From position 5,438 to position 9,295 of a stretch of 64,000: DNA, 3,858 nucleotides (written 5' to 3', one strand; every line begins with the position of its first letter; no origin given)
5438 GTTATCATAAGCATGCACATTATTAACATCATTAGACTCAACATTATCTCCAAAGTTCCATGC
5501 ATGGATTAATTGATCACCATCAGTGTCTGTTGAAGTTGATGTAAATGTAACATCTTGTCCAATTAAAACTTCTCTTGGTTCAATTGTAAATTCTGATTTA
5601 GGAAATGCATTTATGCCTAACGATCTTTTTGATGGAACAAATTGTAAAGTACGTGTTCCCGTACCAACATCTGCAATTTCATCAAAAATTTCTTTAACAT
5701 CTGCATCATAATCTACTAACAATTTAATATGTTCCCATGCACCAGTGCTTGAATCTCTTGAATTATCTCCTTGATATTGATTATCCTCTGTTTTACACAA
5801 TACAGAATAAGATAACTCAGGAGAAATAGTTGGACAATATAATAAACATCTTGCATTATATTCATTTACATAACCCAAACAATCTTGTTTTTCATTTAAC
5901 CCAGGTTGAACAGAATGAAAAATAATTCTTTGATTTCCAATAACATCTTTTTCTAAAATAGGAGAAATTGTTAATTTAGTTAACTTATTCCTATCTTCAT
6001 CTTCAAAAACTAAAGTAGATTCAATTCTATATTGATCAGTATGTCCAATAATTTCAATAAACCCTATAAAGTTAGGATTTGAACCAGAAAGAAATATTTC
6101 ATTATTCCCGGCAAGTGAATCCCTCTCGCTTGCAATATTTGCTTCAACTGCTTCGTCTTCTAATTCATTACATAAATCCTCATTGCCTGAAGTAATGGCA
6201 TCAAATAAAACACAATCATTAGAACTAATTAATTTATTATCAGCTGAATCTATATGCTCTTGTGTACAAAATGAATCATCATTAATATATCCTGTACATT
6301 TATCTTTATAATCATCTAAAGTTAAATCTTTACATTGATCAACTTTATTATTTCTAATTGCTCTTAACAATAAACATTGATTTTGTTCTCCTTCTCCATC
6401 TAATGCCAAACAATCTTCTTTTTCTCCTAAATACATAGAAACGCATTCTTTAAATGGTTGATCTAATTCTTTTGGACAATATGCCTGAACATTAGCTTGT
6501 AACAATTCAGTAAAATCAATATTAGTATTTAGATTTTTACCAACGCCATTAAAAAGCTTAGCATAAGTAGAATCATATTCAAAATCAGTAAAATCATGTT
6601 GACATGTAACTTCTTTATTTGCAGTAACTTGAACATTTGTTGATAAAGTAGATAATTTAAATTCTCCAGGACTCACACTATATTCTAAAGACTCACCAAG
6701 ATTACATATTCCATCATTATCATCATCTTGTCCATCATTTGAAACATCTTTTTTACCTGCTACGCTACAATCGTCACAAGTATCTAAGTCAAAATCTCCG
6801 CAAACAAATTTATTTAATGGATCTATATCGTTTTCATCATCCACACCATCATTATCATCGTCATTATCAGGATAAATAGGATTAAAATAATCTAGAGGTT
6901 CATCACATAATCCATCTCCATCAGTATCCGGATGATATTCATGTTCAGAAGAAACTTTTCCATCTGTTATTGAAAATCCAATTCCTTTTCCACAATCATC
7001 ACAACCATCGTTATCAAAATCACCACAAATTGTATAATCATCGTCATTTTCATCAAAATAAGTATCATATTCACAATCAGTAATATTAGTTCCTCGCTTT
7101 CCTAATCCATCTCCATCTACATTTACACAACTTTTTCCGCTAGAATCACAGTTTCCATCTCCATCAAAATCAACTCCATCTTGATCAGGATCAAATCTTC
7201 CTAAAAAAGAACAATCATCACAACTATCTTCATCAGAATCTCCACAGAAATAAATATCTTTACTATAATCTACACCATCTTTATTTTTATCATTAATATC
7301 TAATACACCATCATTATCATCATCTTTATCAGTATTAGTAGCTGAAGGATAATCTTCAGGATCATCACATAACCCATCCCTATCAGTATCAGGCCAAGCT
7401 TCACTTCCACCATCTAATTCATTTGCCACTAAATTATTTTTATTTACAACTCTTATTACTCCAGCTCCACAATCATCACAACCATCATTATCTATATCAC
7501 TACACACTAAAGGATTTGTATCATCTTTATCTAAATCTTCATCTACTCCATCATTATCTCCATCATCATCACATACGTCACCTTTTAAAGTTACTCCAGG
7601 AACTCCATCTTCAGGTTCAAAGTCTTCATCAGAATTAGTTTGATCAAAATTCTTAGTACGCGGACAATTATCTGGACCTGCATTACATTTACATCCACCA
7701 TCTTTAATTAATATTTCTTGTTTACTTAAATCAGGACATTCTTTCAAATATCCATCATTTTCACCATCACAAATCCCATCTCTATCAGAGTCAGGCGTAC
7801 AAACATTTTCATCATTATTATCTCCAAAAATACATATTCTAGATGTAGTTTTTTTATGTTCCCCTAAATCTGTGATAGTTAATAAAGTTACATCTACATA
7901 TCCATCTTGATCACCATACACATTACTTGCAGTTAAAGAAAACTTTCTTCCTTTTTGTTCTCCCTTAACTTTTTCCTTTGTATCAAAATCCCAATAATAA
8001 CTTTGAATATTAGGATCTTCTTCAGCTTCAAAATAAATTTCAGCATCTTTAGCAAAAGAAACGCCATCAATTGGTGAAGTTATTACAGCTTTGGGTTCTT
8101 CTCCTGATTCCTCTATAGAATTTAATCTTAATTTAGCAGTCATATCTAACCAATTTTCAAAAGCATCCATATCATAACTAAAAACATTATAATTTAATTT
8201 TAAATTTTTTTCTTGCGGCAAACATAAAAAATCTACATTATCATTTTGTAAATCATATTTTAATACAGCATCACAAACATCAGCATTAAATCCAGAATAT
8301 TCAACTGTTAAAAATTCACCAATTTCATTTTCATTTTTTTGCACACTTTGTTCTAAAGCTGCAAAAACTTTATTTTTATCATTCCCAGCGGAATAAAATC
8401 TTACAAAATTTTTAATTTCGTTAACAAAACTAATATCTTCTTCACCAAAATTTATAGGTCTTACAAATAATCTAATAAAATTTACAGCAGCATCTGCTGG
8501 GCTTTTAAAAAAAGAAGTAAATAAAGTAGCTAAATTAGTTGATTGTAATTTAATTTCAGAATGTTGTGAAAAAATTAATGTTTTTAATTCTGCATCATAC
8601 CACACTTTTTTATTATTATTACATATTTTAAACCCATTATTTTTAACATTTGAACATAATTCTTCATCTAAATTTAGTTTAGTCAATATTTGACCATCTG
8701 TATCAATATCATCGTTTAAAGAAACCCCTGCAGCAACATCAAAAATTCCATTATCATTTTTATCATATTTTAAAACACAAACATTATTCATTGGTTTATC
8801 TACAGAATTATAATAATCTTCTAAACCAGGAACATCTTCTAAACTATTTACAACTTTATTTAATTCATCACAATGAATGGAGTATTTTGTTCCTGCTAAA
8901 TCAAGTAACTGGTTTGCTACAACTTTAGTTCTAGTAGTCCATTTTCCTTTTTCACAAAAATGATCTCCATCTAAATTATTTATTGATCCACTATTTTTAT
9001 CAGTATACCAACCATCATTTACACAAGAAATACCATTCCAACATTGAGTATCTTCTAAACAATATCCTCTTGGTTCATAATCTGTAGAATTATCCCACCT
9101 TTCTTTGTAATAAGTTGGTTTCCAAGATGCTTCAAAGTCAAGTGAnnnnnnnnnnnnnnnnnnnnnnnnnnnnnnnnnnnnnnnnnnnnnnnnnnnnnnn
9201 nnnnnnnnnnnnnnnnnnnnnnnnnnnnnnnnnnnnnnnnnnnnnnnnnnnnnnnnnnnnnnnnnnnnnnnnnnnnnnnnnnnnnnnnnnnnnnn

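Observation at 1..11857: Giant (over 3,950 aa, partial) secreted multidomain surface protein missing from the ORF track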

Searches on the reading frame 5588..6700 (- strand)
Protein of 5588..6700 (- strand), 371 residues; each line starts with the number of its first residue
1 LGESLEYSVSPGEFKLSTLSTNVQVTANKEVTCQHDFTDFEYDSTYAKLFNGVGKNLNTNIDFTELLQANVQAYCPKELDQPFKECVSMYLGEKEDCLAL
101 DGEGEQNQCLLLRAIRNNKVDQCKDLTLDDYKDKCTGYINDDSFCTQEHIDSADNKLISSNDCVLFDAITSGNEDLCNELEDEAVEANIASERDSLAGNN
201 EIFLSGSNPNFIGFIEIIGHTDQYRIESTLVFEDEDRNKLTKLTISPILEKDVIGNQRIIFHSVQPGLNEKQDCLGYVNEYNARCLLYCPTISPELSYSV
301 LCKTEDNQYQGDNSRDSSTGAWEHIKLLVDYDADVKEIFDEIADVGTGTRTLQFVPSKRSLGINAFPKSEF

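Call 7: search_protein_families(library=pfam, proteins=[window:5588-6700:-], max_evalue=1)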
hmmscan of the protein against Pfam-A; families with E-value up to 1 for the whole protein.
window:5588-6700:- (371 aa): 0 families

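Call 98: search_solved_structures(query=window:5588-6700:-, max_evalue=1)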
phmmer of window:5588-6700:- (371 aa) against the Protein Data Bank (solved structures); distinct sequences matched with E-value up to 1: 4.
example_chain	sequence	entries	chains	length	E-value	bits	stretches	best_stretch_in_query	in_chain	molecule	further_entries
3ehe_A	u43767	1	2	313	0.026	17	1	155-211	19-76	UDP-glucose 4-epimerase (GalE-1)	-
9dx2_H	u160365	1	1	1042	0.086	15.3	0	78-134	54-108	GATOR2 complex protein WDR24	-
3ml1_B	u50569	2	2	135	0.22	14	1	104-169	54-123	Diheme cytochrome c napB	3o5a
4a3z_A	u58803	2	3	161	0.53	12.7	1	149-247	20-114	ALPHA-N-ACETYLGLUCOSAMINIDASE FAMILY PROTEIN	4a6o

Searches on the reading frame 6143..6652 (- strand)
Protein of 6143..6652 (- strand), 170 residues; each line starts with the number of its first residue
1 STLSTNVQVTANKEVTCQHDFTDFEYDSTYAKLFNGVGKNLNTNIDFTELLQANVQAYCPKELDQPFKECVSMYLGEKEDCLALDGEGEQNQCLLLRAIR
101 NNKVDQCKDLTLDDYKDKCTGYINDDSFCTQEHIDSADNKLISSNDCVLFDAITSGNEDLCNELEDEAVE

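Call 70: search_protein_families(library=pfam, proteins=[window:6143-6652:-], max_evalue=10)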
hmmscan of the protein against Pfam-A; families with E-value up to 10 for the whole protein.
seq(170 aa): 1 family
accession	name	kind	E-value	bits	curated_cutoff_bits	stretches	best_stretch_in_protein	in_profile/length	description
PF16860.10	CX9C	-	6.3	7.3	26.4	1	55-82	4-30/44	CHCH-CHCH-like Cx9C, IMS import disulfide relay-system,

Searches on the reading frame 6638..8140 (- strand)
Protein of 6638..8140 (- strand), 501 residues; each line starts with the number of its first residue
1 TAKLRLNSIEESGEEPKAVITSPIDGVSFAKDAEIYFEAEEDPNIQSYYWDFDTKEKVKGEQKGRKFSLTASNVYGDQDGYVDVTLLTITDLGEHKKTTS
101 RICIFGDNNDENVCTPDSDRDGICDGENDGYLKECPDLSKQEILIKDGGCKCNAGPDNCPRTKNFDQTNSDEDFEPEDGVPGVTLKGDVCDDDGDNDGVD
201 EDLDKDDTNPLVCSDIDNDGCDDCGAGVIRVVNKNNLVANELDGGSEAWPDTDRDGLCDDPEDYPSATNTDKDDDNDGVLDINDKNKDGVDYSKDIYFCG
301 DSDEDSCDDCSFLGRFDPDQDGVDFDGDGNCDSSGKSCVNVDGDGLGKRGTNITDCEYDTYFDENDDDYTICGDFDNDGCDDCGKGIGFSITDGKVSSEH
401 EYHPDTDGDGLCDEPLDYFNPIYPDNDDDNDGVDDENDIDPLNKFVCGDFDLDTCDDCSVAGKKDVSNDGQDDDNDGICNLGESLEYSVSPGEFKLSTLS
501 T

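Call 7: search_protein_families(library=pfam, proteins=[window:6638-8140:-], max_evalue=1)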
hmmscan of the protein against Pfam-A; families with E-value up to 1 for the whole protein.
window:6638-8140:- (501 aa): 0 families

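Call 27: search_solved_structures(query=window:6638-8140:-, max_evalue=1, show_alignments=2)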
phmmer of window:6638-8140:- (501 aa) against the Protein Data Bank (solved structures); distinct sequences matched with E-value up to 1: 0.

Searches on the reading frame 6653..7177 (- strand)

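Call 70: search_protein_families(library=pfam, proteins=[window:6653-7177:-], max_evalue=10)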
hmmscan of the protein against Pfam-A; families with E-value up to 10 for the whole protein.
seq(175 aa): 1 family
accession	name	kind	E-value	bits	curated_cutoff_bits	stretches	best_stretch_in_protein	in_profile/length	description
PF13648.12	Lipocalin_4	-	6.1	8.3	22.4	1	21-76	13-66/89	Lipocalin-like domain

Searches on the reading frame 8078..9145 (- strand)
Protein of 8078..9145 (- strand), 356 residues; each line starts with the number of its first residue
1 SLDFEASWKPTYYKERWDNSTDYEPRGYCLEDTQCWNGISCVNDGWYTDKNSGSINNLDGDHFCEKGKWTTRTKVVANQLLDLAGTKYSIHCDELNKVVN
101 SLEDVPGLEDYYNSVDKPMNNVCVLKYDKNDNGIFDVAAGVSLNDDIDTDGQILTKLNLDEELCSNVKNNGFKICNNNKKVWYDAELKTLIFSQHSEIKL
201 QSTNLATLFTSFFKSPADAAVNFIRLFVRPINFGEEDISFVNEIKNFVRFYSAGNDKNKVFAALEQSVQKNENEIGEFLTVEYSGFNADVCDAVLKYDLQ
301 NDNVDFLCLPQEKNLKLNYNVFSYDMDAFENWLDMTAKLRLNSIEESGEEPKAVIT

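Call 55: predict_structure(alignment_id=A2)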
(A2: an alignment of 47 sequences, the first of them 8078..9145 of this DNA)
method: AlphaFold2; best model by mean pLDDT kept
length: 356 residues; sequences in the alignment: 47
mean_pLDDT: 80.1   pTM: 0.80
mean pLDDT of the five models: 80.1, 78.5, 78.3, 78.3, 76.1
residues with pLDDT >= 90: 139; 70-90: 122; 50-70: 77; < 50: 18
segments of 3 or more residues with pLDDT < 50: 230-242, 352-356
pLDDT, mean of each block of 10 residues (from residue 1): 74 83 80 93 87 64 90 91 91 86 69 79 93 93 89 88 93 93 94 90 63 60 57 40 67 91 75 74 89 92 88 82 86 84 57 45
secondary structure, 60 per line:
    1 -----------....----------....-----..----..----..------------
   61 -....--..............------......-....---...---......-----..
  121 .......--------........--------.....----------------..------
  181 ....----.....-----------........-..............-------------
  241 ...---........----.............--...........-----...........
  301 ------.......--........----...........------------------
elements in order: E12-15 E26-29 E62-65 E68-71 H72-81 E88-93 H95-98 H108-113 E119-127 E136-143 H152-156 E181-184 E189-193 H205-212 H214-227 E247-254 E259-271 E274-284 H290-300 E307-313 E316-323 H328-338
